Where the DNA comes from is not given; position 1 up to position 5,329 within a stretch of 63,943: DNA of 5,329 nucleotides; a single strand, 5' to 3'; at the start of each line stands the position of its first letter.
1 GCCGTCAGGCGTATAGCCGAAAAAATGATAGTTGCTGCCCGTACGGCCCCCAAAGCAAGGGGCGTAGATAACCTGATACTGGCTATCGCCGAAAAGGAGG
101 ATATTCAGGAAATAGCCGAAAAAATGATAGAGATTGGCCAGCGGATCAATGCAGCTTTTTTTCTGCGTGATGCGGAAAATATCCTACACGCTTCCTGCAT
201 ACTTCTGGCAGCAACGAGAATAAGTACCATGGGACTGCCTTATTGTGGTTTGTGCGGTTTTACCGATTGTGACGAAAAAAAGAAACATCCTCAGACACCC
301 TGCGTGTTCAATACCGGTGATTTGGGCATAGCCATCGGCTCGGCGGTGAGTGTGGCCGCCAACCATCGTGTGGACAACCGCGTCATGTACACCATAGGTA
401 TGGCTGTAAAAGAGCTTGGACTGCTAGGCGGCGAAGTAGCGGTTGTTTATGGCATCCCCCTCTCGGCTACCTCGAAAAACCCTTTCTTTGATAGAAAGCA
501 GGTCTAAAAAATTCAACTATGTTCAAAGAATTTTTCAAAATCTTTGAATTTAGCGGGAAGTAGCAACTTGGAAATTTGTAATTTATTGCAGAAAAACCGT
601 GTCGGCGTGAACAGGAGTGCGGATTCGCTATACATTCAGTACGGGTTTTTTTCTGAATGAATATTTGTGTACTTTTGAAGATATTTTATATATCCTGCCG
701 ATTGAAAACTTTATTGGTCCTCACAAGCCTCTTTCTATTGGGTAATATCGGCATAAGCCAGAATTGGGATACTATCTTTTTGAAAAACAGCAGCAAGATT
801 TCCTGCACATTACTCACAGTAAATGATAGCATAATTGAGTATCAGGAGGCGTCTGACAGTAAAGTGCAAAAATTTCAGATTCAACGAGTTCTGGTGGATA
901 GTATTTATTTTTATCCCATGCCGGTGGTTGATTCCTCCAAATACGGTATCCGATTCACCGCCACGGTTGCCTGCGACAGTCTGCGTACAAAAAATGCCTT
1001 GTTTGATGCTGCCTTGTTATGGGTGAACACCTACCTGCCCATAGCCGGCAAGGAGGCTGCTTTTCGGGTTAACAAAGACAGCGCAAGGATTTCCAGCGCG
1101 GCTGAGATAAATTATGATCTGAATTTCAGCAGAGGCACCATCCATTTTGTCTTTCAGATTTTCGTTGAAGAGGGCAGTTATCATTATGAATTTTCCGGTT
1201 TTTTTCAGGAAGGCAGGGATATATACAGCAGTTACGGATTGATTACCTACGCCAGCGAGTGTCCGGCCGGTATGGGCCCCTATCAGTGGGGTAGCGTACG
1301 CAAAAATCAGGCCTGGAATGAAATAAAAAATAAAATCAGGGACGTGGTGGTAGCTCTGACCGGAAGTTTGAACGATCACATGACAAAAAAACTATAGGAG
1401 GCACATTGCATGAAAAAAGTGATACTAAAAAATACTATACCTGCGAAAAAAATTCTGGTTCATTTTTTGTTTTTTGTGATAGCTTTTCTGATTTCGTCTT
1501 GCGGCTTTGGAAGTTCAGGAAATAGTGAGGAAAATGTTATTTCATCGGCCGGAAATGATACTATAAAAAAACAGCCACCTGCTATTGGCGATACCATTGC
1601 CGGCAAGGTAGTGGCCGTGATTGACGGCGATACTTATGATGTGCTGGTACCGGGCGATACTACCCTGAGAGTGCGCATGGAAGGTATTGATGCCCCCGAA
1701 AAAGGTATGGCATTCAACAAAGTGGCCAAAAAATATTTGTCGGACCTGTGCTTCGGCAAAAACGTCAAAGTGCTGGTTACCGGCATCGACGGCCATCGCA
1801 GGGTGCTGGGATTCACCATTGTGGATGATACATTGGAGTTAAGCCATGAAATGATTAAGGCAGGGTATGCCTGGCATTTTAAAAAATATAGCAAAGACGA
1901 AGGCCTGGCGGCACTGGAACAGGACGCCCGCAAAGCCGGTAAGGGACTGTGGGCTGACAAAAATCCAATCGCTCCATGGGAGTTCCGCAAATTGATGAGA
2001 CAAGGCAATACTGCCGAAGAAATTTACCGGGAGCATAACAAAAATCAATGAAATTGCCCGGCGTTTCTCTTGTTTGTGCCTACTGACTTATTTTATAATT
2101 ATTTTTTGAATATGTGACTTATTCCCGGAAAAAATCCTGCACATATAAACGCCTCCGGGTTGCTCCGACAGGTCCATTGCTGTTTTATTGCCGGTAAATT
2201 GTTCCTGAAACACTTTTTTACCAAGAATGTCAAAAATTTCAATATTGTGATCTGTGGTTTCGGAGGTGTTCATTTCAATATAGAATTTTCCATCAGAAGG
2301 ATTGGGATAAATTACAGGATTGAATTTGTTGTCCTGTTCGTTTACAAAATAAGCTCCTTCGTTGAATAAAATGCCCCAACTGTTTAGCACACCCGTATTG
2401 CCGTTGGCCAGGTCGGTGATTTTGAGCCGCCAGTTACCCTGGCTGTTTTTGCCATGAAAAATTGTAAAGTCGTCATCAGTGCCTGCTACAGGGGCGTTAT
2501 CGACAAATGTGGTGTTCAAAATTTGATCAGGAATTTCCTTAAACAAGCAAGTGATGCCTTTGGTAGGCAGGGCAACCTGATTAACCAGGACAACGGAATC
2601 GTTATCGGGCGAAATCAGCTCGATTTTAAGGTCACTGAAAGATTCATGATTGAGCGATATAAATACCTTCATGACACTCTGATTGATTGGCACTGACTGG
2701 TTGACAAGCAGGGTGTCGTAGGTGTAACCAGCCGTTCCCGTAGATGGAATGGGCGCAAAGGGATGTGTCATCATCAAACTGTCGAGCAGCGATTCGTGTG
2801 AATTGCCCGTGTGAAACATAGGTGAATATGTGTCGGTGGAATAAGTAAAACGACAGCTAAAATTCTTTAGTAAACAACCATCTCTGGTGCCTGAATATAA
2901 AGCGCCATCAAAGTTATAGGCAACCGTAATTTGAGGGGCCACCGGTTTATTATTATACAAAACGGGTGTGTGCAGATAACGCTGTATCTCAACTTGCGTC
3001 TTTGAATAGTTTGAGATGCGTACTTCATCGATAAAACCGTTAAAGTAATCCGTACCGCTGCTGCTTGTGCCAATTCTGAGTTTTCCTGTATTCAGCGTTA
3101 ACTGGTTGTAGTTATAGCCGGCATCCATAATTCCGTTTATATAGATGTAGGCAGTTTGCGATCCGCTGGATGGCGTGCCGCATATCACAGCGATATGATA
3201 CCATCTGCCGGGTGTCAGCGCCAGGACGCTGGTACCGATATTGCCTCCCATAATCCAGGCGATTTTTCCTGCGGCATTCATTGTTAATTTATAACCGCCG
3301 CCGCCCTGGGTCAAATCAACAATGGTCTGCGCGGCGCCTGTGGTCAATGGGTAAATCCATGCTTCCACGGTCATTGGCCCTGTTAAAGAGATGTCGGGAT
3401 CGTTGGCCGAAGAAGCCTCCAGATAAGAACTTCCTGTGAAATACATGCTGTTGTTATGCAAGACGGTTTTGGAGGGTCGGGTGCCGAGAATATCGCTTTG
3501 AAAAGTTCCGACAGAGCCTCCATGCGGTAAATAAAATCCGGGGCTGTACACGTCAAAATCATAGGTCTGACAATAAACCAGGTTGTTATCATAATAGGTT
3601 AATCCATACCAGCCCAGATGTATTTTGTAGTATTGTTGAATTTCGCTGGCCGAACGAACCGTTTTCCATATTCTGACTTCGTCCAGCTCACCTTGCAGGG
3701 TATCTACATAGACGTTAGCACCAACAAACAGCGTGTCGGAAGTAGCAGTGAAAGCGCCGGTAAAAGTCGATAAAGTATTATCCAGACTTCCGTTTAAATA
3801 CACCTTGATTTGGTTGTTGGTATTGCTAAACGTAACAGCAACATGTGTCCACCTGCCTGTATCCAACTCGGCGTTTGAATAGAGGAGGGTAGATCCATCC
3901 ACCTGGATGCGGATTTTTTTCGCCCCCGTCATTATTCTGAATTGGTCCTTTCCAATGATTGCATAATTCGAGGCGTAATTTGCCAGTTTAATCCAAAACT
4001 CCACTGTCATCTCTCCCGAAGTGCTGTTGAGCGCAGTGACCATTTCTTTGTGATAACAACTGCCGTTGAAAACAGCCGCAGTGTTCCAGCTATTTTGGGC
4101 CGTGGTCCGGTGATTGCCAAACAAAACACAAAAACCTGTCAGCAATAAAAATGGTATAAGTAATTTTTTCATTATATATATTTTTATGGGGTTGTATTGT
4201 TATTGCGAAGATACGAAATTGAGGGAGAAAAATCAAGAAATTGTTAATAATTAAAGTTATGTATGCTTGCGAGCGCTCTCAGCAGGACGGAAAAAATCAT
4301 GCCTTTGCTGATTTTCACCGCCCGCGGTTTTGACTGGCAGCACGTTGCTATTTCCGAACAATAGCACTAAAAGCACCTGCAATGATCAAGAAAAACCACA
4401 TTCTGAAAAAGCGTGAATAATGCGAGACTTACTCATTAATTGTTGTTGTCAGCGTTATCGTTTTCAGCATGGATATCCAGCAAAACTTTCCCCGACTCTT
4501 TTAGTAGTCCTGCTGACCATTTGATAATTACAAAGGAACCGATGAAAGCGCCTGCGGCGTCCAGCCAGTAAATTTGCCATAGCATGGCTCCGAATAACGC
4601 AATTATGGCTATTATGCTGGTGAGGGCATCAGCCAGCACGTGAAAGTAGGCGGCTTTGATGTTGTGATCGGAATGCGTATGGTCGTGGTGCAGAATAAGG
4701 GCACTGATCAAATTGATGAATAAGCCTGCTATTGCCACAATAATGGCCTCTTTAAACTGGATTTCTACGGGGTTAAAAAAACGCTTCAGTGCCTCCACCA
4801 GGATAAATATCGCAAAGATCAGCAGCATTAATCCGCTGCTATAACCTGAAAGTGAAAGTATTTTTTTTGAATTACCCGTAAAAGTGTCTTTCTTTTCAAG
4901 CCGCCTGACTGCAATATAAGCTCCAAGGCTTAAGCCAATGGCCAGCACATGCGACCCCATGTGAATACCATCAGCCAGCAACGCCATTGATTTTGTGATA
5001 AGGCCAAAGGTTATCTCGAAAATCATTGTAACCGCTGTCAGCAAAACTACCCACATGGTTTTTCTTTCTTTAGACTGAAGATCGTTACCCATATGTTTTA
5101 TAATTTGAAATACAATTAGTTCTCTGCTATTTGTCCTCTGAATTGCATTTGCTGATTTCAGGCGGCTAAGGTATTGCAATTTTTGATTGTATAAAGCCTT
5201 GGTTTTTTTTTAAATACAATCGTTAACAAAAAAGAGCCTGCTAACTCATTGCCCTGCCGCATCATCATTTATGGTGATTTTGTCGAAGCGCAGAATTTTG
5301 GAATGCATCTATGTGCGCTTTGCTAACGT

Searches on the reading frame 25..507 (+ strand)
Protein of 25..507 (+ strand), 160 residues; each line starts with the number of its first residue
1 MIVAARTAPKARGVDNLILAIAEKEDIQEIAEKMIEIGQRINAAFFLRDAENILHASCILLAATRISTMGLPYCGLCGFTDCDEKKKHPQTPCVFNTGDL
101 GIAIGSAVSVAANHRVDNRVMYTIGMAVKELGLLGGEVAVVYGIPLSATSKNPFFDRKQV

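Call 23: search_protein_families(library=pfam, proteins=[window:25-507:+], max_evalue=0.0001)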
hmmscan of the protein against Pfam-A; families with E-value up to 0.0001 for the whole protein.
window:25-507:+ (160 aa): 1 family
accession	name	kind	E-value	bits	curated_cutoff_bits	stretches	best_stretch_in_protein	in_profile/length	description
PF09918.14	DUF2148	-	5.4e-31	106.8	25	1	92-157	4-68/68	Uncharacterized protein containing a ferredoxin domain (DUF2148)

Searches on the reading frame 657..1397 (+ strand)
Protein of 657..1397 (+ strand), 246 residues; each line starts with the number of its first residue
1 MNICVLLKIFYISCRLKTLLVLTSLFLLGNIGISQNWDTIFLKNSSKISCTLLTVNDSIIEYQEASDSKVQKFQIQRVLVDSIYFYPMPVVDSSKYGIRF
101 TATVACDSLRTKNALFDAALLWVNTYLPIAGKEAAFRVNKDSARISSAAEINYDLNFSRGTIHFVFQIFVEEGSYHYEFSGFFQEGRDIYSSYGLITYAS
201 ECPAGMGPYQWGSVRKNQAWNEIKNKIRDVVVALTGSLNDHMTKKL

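Call 23: search_protein_families(library=pfam, proteins=[window:657-1397:+], max_evalue=0.0001)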
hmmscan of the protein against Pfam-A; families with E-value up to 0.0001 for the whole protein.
window:657-1397:+ (246 aa): 0 families

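Call 70: find_encoding_contigs(protein=window:657-1397:+, flank=10000, max_places=2)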
Protein window:657-1397:+ (246 aa): no gene with exactly this product is on record in the collection.

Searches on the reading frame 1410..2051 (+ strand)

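Call 23: search_protein_families(library=pfam, proteins=[window:1410-2051:+], max_evalue=0.0001)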
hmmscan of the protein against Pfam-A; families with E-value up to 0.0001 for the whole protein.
window:1410-2051:+ (213 aa): 1 family
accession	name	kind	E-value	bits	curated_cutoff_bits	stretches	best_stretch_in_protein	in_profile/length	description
PF00565.23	SNase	-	4.8e-19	69.2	21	1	87-183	1-107/107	Staphylococcal nuclease homologue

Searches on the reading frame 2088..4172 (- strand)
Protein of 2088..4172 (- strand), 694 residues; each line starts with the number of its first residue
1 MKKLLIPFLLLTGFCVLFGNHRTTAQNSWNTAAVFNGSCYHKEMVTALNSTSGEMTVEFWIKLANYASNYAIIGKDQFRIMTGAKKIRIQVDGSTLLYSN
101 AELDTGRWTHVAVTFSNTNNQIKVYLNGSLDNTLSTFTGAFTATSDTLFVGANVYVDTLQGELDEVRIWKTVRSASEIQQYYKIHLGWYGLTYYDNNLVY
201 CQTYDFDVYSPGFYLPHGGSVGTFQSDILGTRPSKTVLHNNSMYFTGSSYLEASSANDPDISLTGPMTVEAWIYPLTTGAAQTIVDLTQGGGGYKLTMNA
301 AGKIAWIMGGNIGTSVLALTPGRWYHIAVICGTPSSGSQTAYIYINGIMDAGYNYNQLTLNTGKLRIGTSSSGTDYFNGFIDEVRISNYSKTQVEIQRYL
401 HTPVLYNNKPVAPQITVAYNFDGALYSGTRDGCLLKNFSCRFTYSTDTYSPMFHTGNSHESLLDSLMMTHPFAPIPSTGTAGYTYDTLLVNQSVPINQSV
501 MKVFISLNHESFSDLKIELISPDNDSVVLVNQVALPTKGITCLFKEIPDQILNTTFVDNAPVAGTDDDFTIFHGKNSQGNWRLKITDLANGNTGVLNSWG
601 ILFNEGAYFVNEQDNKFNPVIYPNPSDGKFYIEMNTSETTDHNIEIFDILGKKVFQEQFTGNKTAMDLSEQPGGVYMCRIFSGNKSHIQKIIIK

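Call 23: search_protein_families(library=pfam, proteins=[window:2088-4172:-], max_evalue=0.0001)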
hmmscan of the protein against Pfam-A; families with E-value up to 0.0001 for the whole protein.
window:2088-4172:- (694 aa): 3 families
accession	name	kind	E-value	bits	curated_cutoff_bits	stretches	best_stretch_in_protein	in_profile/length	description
PF13385.13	Laminin_G_3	-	2.6e-51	174.2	27.6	2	247-397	3-151/151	Concanavalin A-like lectin/glucanases superfamily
PF18962.6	Por_Secre_tail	-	6.7e-18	65.2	27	1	621-693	1-75/75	Secretion system C-terminal sorting domain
PF01483.27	P_proprotein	-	2e-13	50.6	21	1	502-601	5-84/86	Proprotein convertase P-domain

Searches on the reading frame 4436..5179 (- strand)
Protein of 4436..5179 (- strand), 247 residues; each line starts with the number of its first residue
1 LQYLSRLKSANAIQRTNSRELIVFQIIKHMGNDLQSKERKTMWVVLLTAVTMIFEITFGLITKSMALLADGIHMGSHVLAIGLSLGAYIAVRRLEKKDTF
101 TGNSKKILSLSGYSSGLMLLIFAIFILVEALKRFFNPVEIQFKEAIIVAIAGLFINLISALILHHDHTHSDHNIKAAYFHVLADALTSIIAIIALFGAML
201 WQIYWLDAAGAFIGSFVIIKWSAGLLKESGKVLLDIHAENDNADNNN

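Call 23: search_protein_families(library=pfam, proteins=[window:4436-5179:-], max_evalue=0.0001)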
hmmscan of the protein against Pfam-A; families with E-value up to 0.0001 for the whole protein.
window:4436-5179:- (247 aa): 1 family
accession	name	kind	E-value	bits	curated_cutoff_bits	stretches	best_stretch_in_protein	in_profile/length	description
PF01545.26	Cation_efflux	-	7.2e-33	114.5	26.6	1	45-234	5-198/198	Cation efflux family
